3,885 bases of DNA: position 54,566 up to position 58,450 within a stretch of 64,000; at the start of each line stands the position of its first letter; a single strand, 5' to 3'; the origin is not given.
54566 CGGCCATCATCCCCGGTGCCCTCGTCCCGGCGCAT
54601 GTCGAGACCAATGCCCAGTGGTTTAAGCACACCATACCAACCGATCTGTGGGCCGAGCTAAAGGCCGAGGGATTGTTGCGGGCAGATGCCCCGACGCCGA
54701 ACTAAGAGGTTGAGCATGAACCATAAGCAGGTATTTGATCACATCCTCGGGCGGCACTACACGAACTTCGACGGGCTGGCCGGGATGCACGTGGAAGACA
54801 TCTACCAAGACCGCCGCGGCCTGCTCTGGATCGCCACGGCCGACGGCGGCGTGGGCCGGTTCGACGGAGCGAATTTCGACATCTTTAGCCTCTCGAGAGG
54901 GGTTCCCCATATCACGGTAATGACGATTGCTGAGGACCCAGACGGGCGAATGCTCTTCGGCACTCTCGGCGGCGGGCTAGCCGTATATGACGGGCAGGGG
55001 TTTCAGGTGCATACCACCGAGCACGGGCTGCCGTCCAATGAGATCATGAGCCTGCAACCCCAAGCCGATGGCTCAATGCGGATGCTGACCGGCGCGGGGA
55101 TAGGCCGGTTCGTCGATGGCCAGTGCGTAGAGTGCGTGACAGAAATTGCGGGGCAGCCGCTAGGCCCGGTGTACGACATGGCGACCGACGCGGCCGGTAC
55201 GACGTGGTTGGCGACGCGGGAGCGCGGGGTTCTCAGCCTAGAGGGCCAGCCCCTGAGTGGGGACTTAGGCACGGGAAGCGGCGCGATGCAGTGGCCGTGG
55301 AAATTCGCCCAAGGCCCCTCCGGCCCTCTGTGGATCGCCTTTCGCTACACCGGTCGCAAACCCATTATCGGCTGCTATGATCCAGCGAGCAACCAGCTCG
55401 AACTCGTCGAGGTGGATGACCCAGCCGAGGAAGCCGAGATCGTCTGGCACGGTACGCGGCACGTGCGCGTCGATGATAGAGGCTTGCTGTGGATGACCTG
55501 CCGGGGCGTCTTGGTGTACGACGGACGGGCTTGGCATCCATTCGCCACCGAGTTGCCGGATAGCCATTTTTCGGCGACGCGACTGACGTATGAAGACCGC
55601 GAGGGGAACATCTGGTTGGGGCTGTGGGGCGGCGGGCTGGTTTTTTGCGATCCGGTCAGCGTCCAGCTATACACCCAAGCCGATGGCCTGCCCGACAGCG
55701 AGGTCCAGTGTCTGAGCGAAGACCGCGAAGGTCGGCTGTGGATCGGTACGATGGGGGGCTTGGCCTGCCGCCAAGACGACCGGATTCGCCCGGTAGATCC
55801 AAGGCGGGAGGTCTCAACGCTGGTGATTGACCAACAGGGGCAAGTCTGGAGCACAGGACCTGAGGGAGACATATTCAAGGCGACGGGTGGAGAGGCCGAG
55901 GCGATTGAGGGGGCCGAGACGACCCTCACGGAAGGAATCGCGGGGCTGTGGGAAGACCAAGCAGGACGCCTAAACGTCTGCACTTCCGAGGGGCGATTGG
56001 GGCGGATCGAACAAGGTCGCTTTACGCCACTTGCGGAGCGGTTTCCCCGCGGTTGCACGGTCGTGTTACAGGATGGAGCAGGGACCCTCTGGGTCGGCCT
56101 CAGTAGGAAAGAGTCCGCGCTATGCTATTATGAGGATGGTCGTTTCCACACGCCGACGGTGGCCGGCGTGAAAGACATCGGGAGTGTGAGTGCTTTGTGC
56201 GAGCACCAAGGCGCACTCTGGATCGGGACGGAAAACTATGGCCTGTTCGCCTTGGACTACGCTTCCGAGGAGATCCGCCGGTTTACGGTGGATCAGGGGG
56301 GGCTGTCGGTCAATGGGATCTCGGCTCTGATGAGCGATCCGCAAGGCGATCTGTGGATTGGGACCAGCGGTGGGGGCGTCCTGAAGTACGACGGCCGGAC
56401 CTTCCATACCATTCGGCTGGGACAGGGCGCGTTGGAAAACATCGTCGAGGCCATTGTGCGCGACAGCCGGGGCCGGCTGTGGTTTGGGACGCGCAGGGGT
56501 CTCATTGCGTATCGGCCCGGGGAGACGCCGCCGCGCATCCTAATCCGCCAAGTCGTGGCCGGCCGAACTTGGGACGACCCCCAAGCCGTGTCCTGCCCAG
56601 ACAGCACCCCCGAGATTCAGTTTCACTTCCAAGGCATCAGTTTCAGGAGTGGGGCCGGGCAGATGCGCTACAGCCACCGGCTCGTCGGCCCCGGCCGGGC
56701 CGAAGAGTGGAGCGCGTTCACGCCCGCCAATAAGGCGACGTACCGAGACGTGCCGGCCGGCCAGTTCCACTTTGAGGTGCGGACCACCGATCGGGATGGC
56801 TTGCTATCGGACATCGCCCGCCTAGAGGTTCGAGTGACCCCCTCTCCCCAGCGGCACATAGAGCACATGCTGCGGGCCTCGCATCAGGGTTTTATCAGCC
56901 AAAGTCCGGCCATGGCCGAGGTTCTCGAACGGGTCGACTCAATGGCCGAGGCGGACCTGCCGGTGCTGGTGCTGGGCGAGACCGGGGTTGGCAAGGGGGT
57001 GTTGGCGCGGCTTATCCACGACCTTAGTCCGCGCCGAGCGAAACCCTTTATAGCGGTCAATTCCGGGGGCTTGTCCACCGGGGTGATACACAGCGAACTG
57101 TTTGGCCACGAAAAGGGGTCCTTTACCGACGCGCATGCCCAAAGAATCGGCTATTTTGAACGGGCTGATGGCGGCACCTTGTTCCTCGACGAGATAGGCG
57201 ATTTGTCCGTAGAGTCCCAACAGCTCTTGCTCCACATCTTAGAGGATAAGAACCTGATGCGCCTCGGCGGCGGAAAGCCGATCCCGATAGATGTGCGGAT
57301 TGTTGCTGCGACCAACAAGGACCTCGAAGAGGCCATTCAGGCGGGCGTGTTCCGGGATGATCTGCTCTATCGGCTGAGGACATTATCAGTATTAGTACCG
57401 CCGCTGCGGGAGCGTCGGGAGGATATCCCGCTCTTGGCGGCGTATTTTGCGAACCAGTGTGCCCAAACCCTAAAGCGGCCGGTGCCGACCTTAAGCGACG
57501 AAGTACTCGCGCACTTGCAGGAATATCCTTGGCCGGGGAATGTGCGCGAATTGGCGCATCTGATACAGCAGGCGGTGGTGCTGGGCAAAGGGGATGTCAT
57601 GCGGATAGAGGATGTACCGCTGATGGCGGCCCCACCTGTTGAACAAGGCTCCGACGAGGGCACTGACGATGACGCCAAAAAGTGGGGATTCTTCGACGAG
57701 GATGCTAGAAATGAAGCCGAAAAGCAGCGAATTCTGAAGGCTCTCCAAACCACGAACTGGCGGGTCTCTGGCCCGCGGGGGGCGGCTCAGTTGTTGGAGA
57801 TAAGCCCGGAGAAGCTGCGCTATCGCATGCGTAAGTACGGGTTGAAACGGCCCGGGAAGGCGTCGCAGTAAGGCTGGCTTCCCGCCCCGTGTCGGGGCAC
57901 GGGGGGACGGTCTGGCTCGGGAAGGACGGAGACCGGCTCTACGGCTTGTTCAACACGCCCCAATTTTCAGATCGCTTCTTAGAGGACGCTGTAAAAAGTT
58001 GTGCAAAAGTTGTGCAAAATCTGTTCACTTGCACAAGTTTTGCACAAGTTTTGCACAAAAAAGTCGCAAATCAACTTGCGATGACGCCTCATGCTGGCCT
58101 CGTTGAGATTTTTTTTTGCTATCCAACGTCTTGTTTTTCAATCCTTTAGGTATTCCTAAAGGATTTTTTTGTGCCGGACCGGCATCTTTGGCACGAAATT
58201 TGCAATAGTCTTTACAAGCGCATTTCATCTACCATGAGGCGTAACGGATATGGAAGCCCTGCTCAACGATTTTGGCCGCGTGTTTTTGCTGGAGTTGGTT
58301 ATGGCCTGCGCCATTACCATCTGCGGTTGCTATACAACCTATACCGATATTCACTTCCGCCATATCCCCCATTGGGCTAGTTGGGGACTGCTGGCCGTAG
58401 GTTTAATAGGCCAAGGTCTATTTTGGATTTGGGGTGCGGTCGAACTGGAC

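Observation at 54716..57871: Soluble beta-propeller/Y_Y_Y sensor fused directly to a sigma-54 AAA+ activator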

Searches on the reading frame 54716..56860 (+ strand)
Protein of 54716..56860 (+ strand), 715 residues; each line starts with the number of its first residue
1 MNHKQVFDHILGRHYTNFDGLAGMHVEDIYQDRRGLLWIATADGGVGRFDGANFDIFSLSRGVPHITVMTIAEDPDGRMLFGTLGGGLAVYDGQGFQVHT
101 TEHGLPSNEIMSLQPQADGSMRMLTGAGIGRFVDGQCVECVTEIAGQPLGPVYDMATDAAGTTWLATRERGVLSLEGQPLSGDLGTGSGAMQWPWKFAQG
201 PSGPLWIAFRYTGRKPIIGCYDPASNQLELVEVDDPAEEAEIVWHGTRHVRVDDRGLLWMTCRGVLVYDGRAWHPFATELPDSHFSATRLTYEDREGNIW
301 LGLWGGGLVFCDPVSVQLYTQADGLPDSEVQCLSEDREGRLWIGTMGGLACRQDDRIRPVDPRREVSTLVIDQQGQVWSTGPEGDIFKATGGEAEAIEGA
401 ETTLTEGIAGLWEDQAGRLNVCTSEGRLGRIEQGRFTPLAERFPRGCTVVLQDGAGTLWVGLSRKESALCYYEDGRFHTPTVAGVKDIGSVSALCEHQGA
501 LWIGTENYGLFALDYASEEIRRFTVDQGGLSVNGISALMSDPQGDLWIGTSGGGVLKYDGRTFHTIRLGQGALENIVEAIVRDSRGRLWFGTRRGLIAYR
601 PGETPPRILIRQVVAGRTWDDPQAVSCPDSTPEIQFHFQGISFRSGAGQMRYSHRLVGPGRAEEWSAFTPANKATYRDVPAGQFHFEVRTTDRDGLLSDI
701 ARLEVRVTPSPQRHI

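Call 23: search_solved_structures(query=window:54716-56860:+, max_evalue=0.01, show_alignments=1)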
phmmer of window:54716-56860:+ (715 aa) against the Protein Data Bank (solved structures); distinct sequences matched with E-value up to 0.01: 5.
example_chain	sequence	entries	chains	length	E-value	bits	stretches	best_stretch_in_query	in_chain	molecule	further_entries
3v9f_A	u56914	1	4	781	1.3e-46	162.7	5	499-599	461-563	Two-component system sensor histidine kinase/response regulator, hybrid (One-component sys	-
4a2l_A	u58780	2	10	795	3e-39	138.4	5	497-709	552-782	TWO-COMPONENT SYSTEM SENSOR HISTIDINE KINASE/RESPONSE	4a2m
3va6_A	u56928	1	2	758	8.8e-22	80.6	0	252-352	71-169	Two-component system sensor histidine kinase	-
3ott_A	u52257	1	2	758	8.9e-22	80.6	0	252-352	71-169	Two-component system sensor histidine kinase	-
5m11_A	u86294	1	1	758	0.003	19.3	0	498-554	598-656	Immunoreactive 84kD antigen PG93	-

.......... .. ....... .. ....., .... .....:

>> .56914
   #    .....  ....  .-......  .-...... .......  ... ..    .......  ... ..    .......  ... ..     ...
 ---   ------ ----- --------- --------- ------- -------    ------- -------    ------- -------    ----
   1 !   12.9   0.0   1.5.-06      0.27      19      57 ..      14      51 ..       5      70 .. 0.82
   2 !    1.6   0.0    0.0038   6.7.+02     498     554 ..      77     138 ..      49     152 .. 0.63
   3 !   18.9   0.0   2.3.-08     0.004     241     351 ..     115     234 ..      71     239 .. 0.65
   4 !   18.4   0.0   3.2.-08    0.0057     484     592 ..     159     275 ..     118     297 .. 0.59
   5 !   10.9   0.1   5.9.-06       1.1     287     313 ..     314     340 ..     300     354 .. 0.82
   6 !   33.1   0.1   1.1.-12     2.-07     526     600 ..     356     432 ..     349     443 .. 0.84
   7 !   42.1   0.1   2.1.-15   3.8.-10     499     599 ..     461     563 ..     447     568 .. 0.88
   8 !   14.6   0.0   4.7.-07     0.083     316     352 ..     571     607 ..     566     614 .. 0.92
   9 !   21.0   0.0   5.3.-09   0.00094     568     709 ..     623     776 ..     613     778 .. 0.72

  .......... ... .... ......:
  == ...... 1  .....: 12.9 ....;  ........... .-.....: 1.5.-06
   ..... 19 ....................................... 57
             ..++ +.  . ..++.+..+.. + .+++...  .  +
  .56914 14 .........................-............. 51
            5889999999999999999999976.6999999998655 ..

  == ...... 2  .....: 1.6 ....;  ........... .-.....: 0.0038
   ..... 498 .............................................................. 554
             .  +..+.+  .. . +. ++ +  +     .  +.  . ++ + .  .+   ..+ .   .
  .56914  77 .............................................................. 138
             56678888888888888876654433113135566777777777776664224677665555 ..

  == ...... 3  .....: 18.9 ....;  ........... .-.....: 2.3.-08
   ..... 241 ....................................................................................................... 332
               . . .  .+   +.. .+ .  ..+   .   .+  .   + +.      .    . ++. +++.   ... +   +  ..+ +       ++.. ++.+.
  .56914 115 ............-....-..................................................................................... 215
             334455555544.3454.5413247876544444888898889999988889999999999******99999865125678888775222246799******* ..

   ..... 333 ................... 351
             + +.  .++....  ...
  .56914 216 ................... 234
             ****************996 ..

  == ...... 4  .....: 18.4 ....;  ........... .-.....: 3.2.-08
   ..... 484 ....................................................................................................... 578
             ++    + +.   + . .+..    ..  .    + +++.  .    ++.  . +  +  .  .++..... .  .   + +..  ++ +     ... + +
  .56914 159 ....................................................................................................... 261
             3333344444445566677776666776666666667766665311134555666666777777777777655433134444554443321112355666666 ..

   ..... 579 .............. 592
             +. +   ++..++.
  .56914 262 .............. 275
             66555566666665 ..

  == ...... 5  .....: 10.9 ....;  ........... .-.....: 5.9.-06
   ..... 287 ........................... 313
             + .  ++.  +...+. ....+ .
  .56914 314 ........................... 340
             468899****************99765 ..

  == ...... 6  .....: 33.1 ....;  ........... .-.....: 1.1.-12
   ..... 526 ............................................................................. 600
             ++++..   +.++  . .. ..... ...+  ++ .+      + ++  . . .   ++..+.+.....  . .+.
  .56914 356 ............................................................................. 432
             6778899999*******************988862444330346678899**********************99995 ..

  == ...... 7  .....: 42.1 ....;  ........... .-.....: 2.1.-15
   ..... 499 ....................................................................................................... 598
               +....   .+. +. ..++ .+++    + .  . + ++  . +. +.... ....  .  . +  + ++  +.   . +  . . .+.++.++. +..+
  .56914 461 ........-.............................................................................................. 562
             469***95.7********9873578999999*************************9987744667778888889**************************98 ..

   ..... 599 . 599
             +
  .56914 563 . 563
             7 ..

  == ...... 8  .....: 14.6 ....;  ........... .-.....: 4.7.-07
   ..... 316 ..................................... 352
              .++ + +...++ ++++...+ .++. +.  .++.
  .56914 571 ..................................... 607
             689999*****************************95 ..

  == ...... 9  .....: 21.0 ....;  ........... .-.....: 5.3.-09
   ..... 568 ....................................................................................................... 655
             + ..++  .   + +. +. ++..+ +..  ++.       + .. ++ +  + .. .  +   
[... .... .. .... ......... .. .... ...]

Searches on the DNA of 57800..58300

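Call 90: search_rna_families(source=window, start=57800, end=58300, threshold=evalue, max_evalue=1)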
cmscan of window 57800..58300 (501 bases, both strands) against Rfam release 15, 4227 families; matches with E-value up to 1: 12.
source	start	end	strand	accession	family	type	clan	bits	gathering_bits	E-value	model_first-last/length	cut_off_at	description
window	58001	58056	+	RF03694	mir-266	Gene; miRNA;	-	28.2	80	0.0023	1-83/83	no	mir-266 microRNA precursor family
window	58001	58056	-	RF03694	mir-266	Gene; miRNA;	-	27.6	80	0.0032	1-83/83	no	mir-266 microRNA precursor family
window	57988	58057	+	RF04235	mir-242_2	Gene; miRNA;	-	23.8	56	0.0032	1-81/81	no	mir-242_2 microRNA precursor family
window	57992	58055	+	RF03916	MIR400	Gene; miRNA;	-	22.6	83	0.035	1-103/103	no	MIR400 microRNA precursor family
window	57999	58060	+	RF01913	mir-2778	Gene; miRNA;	-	21.2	86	0.14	1-77/77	no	mir-2778 microRNA precursor family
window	57992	58065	-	RF01900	mir-2024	Gene; miRNA;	-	21.1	69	0.093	1-77/77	no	mir-2024 microRNA precursor family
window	57997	58059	-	RF04252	mir-8186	Gene; miRNA;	-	20.9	80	0.059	1-61/61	no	mir-8186 microRNA precursor family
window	57999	58058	+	RF04241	mir-5014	Gene; miRNA;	-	19.6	101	0.22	21-103/123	no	mir-5014 microRNA precursor family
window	57999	58058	-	RF04241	mir-5014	Gene; miRNA;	-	19.5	101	0.24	1-123/123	no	mir-5014 microRNA precursor family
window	57993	58053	-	RF03664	MIR6288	Gene; miRNA;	-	19.3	74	0.4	1-92/92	no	MIR6288 microRNA precursor family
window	57994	58063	-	RF00788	mir-287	Gene; miRNA;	-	18.7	80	0.26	1-73/73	no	mir-287 microRNA precursor family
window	57999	58058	+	RF00885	MIR821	Gene; miRNA;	-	18.5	249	0.37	102-174/275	no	MIR821 microRNA precursor family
